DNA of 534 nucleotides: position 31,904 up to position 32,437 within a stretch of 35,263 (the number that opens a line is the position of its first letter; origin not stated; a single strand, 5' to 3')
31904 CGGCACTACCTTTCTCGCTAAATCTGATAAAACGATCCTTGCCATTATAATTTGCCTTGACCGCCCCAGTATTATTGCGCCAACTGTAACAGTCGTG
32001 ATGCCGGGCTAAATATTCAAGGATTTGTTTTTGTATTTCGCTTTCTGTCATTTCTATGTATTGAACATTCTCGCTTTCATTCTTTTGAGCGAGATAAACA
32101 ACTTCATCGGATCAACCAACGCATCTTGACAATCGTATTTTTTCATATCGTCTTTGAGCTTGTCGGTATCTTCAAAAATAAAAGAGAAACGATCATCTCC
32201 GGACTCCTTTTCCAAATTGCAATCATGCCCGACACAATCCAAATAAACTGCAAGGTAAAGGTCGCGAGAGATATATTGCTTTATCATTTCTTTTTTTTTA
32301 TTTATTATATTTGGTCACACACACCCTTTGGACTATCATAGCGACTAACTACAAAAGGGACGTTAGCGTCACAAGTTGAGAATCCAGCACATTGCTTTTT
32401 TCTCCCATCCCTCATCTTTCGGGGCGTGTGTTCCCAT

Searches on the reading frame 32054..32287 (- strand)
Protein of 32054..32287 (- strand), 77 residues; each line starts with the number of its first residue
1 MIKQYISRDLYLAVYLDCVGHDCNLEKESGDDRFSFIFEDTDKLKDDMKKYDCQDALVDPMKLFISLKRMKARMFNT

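Call 81: search_protein_families(library=pfam, proteins=[window:32054-32287:-], max_evalue=0.01)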
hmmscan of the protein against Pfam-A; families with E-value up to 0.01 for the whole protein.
window:32054-32287:- (77 aa): 1 family
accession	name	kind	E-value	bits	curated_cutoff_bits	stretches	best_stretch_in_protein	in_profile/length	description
PF18903.5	DUF5659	-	7.6e-07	29.3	23.6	1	5-72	4-71/75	Domain of unknown function (DUF5659)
